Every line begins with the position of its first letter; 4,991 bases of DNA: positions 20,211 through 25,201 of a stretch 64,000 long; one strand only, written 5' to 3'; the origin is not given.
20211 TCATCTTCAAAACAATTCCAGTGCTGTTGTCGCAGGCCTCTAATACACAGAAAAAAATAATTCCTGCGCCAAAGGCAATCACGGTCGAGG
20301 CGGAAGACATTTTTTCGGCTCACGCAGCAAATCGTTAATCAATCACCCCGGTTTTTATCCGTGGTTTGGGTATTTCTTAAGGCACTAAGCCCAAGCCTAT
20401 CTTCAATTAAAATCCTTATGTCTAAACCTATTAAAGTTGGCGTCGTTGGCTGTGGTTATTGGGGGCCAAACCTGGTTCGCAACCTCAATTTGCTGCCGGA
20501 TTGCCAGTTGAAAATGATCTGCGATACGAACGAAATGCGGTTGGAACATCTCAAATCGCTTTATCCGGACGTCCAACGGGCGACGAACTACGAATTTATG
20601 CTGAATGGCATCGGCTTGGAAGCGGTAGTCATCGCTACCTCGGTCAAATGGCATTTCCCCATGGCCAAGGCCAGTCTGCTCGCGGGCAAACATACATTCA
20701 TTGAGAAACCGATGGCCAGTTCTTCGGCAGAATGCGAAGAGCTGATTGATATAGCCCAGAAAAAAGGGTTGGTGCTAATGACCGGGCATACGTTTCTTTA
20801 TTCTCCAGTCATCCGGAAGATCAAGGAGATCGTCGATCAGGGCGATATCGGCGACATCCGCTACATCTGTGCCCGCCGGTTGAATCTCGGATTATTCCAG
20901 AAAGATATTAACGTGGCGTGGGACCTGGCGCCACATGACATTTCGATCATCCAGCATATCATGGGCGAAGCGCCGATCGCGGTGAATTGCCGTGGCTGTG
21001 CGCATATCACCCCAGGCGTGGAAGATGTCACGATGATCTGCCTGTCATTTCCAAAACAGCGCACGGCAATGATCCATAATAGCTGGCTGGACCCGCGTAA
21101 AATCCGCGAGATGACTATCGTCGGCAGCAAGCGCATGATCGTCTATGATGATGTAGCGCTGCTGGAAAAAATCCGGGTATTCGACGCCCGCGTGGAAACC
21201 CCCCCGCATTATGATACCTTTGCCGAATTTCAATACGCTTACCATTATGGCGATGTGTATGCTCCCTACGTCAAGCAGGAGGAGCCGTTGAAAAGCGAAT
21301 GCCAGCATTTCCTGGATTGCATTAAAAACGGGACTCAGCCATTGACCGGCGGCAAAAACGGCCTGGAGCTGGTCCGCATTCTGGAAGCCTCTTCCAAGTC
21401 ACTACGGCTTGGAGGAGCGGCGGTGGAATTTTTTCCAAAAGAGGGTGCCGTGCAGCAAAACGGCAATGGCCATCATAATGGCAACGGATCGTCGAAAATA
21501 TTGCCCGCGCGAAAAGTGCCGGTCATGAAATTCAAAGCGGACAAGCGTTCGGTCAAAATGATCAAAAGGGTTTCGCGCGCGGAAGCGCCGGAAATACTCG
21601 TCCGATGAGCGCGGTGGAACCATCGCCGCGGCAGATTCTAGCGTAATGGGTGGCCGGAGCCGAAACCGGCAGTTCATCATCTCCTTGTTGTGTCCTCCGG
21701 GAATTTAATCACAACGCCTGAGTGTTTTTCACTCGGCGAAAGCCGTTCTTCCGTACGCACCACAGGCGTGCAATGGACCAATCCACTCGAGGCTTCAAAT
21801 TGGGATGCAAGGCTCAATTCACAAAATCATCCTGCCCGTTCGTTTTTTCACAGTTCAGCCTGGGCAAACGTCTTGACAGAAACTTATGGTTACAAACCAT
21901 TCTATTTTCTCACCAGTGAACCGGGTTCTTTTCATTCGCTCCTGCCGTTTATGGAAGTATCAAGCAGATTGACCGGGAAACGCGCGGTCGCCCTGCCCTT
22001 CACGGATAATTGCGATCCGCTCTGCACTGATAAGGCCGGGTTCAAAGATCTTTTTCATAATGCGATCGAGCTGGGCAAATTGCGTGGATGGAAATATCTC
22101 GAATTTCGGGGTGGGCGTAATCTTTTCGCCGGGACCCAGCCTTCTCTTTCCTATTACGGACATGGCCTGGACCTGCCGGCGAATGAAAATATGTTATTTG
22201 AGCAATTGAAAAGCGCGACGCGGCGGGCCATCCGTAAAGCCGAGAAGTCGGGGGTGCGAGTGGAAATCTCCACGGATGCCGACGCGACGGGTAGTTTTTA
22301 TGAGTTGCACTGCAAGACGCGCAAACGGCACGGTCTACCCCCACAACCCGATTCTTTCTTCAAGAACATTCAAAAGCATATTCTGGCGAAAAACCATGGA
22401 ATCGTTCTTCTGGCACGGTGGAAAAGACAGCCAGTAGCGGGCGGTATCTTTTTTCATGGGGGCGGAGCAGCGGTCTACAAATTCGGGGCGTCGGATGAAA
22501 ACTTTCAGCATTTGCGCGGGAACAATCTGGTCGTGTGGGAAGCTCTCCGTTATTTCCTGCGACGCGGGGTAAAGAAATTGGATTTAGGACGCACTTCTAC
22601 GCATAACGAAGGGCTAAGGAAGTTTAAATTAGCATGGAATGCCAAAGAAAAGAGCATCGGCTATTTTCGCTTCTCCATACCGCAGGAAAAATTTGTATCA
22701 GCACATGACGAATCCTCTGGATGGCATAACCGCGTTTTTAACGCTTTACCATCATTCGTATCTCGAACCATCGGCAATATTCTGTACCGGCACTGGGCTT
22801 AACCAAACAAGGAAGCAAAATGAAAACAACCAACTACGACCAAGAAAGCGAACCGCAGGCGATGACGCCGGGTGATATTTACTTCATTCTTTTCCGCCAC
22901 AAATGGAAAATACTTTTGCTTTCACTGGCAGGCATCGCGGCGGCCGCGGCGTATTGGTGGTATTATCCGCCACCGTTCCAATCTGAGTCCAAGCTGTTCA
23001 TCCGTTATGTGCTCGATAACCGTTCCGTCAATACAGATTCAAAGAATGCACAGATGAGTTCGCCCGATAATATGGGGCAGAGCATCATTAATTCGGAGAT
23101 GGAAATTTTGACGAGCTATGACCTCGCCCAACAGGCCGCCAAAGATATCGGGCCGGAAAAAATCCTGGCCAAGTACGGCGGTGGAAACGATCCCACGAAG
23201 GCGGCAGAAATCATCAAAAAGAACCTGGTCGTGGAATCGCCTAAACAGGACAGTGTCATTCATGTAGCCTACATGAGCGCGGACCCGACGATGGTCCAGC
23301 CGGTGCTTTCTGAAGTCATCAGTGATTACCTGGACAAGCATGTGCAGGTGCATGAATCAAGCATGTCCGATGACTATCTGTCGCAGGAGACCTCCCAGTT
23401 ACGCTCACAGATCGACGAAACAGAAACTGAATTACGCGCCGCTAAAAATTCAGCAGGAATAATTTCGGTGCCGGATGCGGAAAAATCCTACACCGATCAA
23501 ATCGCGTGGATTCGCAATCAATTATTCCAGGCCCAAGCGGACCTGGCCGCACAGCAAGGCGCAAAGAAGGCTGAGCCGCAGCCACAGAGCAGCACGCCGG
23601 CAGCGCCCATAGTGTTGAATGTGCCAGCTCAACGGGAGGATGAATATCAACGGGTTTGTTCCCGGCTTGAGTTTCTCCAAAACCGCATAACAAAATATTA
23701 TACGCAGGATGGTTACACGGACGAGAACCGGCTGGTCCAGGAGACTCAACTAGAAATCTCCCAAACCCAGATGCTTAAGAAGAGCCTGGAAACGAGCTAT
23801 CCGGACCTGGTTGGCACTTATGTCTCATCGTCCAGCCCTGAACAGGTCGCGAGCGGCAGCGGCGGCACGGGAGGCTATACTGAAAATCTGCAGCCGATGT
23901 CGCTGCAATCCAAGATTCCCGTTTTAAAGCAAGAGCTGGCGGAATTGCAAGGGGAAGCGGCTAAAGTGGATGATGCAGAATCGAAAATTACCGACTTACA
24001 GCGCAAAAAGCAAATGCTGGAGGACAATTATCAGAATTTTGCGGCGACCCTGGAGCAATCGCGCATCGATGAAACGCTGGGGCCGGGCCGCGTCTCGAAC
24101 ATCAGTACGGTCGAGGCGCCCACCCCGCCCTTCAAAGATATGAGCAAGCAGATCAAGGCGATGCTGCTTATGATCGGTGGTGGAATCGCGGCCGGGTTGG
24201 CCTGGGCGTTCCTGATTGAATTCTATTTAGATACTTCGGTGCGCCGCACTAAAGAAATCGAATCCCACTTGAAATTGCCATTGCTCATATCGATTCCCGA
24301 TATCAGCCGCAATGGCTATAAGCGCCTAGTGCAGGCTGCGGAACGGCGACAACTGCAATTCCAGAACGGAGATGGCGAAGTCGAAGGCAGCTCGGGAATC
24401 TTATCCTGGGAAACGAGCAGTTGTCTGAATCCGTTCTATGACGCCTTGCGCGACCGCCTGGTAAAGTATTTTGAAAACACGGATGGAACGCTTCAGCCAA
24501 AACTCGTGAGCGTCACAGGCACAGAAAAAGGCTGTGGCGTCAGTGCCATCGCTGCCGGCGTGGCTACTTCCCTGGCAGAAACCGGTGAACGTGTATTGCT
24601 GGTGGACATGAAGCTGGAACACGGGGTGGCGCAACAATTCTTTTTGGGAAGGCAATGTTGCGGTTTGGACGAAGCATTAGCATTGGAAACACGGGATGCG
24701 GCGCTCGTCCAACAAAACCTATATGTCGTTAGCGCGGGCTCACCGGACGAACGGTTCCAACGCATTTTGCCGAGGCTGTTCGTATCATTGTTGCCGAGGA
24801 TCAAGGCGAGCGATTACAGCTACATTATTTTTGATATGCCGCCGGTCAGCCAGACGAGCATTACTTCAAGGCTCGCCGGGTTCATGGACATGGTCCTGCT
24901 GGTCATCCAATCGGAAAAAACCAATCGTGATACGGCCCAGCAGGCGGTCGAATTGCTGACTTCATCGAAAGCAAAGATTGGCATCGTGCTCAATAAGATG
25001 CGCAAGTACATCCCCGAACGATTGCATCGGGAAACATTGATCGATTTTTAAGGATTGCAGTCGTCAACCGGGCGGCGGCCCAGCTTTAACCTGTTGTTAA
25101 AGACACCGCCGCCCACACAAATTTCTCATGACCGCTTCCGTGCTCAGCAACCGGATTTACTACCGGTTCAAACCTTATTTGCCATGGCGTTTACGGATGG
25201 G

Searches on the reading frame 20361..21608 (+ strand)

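Call 57: search_protein_families(library=ncbifam, proteins=[window:20361-21608:+], max_evalue=1e-20)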
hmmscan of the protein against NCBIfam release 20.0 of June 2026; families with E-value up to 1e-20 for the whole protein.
window:20361-21608:+ (415 aa): 2 families
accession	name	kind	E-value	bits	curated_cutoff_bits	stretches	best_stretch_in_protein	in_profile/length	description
NF040723.1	UDP-GlcNAcDh_Arch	equivalog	6e-51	173.8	450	1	24-265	1-240/302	UDP-N-acetylglucosamine 3-dehydrogenase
TIGR04380.1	myo_inos_iolG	equivalog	9.7e-29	100.3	355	1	24-350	2-325/330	inositol 2-dehydrogenase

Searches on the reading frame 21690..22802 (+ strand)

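Call 57: search_protein_families(library=ncbifam, proteins=[window:21690-22802:+], max_evalue=1e-20)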
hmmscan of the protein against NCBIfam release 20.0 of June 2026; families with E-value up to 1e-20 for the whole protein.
window:21690-22802:+ (370 aa): 1 family
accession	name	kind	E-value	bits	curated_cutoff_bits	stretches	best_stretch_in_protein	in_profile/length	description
TIGR03019.1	pepcterm_femAB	equivalog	9.8e-37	126.7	260.35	1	38-367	3-327/330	FemAB family XrtA/PEP-CTERM system-associated protein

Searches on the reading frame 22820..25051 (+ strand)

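Call 57: search_protein_families(library=ncbifam, proteins=[window:22820-25051:+], max_evalue=1e-20)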
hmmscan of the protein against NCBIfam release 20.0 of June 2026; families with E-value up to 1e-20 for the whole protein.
window:22820-25051:+ (743 aa): 1 family
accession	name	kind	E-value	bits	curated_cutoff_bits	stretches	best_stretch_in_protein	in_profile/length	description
TIGR01005.1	eps_transp_fam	subfamily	1.3e-21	76.5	411.7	0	366-726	354-717/754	exopolysaccharide transport protein family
